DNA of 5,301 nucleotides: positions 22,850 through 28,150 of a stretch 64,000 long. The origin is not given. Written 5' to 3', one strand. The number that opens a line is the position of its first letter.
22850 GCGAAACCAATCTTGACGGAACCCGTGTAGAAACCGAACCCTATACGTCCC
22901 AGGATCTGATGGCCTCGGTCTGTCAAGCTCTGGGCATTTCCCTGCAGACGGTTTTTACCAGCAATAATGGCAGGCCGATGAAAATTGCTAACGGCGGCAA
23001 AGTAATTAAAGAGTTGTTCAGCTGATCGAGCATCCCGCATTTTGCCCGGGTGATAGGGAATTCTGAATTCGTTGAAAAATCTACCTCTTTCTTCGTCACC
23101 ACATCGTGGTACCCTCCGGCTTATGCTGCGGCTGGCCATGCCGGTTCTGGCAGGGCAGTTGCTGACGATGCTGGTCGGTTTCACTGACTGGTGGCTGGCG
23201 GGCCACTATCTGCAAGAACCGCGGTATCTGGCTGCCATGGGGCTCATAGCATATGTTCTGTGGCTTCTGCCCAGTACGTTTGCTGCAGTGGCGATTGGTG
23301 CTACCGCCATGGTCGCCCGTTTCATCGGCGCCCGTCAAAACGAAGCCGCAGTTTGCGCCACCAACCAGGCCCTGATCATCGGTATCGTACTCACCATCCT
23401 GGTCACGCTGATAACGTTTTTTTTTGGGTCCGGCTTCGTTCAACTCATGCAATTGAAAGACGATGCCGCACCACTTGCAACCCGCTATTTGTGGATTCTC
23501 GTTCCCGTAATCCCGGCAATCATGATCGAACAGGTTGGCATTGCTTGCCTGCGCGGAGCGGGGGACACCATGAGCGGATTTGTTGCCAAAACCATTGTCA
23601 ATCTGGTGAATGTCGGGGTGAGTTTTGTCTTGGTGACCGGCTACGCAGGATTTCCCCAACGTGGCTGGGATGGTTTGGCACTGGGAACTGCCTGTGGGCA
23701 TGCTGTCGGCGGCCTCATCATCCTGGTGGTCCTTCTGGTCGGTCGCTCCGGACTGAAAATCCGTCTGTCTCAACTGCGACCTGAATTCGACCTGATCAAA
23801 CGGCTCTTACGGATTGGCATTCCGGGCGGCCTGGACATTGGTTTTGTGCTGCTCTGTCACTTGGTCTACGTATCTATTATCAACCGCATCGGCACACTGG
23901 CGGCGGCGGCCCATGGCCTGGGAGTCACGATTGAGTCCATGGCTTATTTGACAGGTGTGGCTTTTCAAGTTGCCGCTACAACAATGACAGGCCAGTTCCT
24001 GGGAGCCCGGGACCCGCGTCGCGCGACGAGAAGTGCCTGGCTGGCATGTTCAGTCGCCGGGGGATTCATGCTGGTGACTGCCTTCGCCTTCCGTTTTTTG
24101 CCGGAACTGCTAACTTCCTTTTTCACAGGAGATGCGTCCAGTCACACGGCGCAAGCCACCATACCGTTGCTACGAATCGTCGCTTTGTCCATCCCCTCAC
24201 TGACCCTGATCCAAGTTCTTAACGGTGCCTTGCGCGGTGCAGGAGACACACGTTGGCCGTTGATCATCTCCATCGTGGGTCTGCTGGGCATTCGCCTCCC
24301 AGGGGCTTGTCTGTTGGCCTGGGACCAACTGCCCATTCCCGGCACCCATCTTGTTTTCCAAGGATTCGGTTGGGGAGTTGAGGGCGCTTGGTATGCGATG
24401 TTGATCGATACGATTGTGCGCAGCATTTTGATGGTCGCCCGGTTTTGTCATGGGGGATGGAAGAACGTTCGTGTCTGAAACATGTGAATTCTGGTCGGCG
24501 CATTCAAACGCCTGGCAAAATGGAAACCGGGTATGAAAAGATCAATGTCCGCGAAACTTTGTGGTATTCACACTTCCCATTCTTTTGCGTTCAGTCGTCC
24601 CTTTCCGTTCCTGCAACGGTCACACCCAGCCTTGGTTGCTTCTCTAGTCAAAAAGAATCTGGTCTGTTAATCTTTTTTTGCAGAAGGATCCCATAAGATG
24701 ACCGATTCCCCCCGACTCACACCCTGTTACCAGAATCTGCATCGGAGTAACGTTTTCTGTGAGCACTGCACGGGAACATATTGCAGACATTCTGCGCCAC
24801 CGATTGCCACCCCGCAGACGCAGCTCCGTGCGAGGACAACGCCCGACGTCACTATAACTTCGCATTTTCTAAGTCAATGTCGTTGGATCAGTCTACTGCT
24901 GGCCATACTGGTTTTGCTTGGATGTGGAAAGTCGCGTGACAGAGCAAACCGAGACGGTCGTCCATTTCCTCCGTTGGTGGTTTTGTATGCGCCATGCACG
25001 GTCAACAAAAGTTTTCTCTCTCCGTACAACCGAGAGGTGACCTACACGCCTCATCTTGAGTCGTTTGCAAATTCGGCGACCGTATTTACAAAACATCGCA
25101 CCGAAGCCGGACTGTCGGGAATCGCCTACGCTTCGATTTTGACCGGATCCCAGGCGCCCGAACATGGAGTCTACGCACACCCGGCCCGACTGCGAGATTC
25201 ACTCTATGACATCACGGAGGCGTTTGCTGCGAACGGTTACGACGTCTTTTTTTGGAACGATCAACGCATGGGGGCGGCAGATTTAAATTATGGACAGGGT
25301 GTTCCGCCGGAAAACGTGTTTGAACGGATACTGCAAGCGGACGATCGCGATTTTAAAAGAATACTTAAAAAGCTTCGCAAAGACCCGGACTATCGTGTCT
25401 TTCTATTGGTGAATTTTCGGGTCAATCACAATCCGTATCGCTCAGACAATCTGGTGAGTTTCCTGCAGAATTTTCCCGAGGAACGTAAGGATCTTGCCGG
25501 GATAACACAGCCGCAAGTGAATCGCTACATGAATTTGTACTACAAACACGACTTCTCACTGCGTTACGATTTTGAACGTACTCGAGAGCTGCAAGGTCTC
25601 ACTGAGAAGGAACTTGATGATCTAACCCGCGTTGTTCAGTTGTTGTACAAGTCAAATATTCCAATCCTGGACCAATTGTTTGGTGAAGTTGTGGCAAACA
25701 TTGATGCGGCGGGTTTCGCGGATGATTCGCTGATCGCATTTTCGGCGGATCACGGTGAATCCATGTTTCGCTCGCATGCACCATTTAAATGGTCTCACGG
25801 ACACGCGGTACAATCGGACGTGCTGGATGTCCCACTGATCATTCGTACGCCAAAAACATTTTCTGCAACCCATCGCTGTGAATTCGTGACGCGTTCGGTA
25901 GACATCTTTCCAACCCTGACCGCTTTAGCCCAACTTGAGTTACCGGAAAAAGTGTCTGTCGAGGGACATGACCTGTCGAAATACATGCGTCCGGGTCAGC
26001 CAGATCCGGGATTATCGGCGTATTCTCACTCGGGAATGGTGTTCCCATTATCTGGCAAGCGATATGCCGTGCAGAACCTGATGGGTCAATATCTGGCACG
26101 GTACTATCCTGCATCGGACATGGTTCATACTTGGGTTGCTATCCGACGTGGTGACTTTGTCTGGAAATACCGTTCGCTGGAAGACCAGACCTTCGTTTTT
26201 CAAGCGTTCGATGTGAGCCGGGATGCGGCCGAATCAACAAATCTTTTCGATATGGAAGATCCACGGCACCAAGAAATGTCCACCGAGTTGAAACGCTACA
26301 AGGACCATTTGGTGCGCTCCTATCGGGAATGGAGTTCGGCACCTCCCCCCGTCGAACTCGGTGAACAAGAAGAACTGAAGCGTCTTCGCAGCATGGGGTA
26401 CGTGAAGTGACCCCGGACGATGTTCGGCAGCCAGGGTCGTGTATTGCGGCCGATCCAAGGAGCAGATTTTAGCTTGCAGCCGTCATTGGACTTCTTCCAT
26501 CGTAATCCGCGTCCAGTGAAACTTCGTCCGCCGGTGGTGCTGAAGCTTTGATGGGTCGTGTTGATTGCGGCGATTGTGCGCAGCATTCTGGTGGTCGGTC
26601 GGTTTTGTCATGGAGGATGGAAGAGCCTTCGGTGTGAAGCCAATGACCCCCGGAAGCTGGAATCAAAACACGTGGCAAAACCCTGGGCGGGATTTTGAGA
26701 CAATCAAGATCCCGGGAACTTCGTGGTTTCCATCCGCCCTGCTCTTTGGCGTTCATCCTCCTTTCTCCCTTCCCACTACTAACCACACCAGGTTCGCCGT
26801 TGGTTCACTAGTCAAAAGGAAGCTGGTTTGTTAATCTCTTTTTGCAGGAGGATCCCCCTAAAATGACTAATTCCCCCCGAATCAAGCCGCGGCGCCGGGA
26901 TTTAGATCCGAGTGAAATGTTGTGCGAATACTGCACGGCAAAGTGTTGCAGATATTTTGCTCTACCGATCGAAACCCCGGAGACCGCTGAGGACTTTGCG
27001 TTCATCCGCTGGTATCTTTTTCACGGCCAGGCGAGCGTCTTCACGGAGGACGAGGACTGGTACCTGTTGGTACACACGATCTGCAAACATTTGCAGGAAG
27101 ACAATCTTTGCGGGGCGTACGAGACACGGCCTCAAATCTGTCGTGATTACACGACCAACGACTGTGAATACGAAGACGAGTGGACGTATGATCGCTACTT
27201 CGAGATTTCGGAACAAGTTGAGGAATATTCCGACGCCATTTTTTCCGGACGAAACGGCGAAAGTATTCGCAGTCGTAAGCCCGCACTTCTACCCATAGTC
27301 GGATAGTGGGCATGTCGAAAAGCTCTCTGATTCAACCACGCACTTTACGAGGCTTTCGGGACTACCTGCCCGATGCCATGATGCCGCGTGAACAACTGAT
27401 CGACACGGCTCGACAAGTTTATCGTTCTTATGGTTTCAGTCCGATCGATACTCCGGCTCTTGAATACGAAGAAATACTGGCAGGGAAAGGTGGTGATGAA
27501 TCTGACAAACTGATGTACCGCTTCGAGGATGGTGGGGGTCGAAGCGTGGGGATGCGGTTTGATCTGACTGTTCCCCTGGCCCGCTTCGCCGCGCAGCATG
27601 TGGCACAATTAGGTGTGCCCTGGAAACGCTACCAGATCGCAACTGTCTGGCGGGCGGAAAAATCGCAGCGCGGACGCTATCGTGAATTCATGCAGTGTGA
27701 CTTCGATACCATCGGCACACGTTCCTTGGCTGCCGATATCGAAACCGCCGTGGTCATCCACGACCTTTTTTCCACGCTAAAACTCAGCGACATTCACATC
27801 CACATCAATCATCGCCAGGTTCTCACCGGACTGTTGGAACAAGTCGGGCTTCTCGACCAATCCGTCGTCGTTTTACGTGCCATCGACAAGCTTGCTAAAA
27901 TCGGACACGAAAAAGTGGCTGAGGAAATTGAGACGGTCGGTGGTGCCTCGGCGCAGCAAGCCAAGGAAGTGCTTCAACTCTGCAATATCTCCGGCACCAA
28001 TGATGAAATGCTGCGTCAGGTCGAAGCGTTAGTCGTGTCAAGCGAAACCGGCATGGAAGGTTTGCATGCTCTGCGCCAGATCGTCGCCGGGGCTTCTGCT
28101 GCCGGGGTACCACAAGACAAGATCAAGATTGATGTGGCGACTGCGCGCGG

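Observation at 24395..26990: Diverged ~430-bp direct repeats bracket a sulfatase-like gene and create a chimeric N-terminus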

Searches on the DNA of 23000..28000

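Call 6: search_rna_families(source=window, start=23000, end=28000, threshold=evalue, max_evalue=1)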
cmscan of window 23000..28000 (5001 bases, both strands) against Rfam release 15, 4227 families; matches with E-value up to 1: 1.
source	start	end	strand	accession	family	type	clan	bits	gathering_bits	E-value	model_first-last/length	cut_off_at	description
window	26731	26786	-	RF01134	sR30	Gene; snRNA; snoRNA; CD-box;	-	17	38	0.65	1-57/57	no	Small nucleolar RNA sR30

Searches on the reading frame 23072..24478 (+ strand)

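Call 5: search_protein_families(library=pfam, proteins=[window:23072-24478:+], max_evalue=0.01)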
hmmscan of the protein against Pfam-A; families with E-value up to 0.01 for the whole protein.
window:23072-24478:+ (468 aa): 1 family
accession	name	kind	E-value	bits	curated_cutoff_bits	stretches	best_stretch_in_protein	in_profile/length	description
PF01554.23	MatE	-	4.1e-48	163.5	24.9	2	259-412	9-159/161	MatE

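Call 42: search_protein_families(library=ncbifam, proteins=[window:23072-24478:+], max_evalue=0.001)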
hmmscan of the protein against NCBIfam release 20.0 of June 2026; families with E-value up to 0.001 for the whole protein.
window:23072-24478:+ (468 aa): 10 families
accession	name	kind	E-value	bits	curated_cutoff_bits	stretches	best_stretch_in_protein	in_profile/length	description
TIGR00797.1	matE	subfamily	3.3e-72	243.6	147.4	1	24-416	1-385/396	MATE family efflux transporter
NF007562.1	PRK10189.1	equivalog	9.8e-37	126.8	465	1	18-463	29-462/470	EmmdR/YeeO family multidrug/toxin efflux MATE transporter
NF041801.1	MATE_SolL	equivalog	1.2e-27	96.8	780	1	15-466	19-454/458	solanimycin export family MATE transporter SolL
NF001214.0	PRK00187.1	equivalog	2.3e-22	79.6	449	1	10-444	4-438/464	NorM family multidrug efflux MATE transporter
NF052396.1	MATE_WgkD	equivalog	2.7e-17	62.9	510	1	20-402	7-381/428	tryglysin-associated MATE efflux transporter WgkD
NF000263.1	MATE_multi_NorM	equivalog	4.4e-12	46.1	950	1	14-417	16-417/459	multidrug efflux MATE transporter NorM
NF000131.1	MATE_multi_MepA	equivalog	1e-10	41.4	850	1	15-286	15-281/451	multidrug efflux MATE transporter MepA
NF000217.1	MATE_multi_FepA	equivalog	5.8e-09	35.5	900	1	17-350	16-347/443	multidrug efflux MATE transporter FepA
NF041358.1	GntT_guanitoxin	equivalog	3.9e-06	26.1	525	1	18-354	15-347/438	guanitoxin biosynthesis MATE family efflux transporter GntT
NF007130.1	PRK09575.1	equivalog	0.00021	20.7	445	1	16-414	6-398/435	MATE family efflux transporter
